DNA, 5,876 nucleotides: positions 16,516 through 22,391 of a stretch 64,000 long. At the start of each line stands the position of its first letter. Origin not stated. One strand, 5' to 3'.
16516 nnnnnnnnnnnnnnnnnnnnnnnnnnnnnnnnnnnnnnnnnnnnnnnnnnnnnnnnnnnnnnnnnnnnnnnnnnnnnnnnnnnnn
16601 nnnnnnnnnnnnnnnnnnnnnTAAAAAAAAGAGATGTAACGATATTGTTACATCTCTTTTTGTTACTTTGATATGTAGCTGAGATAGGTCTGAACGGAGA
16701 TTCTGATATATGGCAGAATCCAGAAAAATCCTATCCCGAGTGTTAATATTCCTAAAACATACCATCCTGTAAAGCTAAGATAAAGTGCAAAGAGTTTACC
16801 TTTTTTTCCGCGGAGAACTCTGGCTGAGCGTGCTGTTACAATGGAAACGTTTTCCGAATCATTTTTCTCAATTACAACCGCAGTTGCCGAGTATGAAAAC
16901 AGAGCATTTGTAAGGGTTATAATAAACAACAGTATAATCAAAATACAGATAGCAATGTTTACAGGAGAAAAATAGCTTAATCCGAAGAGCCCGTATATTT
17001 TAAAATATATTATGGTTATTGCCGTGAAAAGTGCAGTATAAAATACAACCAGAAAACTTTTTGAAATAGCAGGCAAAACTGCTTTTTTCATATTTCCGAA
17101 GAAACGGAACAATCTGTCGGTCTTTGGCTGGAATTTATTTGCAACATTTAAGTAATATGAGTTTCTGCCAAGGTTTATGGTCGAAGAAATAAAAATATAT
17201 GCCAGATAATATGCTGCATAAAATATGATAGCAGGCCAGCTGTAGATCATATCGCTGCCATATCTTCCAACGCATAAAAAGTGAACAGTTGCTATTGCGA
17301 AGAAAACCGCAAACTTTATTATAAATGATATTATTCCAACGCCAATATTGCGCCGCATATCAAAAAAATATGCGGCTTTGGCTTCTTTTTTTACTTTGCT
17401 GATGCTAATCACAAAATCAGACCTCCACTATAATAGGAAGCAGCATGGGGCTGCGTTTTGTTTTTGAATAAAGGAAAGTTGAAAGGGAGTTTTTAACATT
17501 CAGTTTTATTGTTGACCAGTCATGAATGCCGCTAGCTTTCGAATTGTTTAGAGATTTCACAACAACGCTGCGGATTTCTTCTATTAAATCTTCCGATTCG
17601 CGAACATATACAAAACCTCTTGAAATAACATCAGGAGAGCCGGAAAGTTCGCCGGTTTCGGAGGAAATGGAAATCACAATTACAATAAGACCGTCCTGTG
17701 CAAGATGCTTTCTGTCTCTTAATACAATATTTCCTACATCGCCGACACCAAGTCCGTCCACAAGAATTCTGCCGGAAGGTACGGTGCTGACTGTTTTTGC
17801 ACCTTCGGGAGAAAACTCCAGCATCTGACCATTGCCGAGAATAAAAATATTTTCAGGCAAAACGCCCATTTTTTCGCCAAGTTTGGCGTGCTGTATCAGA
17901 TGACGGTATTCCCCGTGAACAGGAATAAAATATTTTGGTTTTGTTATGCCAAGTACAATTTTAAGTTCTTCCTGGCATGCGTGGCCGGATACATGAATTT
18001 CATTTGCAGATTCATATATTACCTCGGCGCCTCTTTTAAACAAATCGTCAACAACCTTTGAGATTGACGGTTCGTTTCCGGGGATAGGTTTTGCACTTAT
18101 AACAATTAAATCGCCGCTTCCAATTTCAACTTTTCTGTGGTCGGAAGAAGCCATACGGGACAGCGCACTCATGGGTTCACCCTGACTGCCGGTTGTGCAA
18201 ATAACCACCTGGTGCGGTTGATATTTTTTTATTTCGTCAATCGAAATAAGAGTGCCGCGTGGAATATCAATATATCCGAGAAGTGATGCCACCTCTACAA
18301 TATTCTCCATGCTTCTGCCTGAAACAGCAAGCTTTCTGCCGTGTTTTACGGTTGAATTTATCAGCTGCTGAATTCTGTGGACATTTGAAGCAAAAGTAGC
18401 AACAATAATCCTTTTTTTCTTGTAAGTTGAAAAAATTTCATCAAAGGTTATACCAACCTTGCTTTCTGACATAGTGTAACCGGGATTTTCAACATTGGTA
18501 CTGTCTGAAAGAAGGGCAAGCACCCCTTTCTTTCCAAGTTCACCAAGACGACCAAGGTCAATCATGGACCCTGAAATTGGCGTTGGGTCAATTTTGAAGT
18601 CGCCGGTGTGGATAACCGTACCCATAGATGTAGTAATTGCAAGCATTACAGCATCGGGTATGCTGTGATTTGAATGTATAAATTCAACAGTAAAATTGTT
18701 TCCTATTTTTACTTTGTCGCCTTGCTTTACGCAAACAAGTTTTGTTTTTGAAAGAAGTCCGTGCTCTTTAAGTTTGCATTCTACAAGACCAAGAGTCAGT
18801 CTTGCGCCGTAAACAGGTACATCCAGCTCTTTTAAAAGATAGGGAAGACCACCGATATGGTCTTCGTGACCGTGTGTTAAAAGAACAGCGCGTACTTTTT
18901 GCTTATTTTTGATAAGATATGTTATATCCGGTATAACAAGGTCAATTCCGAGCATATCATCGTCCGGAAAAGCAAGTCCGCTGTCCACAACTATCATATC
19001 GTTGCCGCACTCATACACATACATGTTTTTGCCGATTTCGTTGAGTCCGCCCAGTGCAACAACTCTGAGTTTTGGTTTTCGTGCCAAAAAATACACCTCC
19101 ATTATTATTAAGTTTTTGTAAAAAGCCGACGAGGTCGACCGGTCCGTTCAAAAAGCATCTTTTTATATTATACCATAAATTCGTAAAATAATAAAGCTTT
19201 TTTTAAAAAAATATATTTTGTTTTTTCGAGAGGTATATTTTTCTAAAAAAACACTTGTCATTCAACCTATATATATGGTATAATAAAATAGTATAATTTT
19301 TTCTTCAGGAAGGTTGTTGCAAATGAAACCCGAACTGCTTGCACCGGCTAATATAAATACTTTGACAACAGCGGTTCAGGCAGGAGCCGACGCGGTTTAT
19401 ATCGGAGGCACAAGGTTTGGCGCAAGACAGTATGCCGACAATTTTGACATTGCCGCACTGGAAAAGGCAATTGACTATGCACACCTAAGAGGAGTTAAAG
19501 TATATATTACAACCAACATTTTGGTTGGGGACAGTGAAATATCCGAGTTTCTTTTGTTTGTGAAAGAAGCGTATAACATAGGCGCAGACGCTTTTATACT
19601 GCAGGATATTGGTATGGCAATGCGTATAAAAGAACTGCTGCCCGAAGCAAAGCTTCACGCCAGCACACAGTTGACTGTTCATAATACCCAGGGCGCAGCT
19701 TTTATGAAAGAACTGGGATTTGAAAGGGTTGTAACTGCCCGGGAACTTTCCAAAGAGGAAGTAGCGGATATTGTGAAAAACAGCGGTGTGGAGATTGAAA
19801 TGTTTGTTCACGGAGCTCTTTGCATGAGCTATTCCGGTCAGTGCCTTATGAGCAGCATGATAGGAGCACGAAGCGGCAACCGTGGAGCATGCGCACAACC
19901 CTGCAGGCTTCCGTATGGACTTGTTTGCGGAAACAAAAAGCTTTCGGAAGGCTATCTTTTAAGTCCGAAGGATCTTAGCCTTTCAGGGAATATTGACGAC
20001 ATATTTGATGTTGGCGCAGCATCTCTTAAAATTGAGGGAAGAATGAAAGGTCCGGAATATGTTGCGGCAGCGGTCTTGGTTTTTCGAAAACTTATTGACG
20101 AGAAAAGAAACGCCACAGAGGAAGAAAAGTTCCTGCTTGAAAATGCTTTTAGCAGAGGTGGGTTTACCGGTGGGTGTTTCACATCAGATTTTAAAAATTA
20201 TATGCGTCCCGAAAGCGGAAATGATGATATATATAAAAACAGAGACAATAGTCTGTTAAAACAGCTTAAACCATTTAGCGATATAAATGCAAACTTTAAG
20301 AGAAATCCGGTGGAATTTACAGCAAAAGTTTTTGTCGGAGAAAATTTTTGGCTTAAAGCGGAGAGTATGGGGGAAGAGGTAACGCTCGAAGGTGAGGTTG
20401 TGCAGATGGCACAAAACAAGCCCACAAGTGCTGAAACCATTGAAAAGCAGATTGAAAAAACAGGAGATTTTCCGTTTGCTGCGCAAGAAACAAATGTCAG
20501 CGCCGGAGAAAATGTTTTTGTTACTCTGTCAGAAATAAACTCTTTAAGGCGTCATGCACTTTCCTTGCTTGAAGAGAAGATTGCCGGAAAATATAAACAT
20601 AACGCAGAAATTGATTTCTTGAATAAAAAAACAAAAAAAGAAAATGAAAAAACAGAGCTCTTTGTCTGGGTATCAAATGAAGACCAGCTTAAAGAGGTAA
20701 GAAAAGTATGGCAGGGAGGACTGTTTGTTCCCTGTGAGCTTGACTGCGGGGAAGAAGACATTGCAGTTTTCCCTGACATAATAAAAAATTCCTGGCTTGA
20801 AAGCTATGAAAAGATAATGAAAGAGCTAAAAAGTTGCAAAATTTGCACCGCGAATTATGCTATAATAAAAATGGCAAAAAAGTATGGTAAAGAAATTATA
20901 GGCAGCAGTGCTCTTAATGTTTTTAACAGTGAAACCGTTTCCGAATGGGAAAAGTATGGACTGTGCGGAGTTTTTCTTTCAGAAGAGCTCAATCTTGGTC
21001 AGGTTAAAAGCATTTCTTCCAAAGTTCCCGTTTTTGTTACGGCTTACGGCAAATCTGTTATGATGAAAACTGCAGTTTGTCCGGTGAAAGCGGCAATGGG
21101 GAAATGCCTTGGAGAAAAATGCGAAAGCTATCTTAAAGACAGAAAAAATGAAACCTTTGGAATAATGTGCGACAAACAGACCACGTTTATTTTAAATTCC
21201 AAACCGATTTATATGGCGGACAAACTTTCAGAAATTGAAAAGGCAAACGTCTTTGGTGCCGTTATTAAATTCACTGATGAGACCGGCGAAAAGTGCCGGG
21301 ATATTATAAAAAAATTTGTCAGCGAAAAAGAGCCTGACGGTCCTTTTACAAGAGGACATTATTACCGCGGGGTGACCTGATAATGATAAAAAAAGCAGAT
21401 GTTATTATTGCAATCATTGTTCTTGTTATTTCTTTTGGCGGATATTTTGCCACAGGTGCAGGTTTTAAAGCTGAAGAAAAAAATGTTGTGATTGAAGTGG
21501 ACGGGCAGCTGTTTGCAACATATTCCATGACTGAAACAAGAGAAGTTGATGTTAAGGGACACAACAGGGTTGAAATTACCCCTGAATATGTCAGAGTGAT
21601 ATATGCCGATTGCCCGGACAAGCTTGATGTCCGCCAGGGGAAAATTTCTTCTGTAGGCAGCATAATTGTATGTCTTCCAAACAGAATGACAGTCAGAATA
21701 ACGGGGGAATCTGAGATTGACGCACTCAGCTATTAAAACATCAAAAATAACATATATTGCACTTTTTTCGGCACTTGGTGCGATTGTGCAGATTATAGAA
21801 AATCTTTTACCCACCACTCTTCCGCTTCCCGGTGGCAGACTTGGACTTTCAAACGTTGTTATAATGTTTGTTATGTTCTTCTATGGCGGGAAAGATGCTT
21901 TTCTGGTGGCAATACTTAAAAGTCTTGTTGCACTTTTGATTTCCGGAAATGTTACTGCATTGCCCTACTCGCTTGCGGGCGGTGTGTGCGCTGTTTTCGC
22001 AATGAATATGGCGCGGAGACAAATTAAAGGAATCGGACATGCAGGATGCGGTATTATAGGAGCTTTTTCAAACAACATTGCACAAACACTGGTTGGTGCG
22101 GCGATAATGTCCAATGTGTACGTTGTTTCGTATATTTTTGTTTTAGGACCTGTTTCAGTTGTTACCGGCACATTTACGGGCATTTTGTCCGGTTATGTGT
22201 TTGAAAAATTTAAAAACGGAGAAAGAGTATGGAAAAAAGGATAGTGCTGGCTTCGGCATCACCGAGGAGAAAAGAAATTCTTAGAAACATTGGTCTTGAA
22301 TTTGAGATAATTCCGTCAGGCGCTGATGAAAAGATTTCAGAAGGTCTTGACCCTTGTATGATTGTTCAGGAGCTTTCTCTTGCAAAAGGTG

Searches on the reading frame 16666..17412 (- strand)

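Call 73: search_protein_families(library=pfam, proteins=[window:16666-17412:-], max_evalue=0.001)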
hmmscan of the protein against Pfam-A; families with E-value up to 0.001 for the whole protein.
window:16666-17412:- (249 aa): 1 family
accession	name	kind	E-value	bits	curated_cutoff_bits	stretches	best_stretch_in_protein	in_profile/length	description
PF06161.16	DUF975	-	2.1e-17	64.3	34.8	1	4-247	4-239/243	Protein of unknown function (DUF975)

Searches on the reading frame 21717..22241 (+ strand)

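Call 73: search_protein_families(library=pfam, proteins=[window:21717-22241:+], max_evalue=0.001)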
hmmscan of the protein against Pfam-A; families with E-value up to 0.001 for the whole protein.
window:21717-22241:+ (175 aa): 2 families
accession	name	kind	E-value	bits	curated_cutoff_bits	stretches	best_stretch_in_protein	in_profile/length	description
PF07456.16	Hpre_diP_synt_I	-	2.4e-30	105.9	30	1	18-160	2-146/147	Heptaprenyl diphosphate synthase component I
PF12822.12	ECF_trnsprt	-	1.4e-08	35.3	30.7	1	10-135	2-127/169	ECF transporter, substrate-specific component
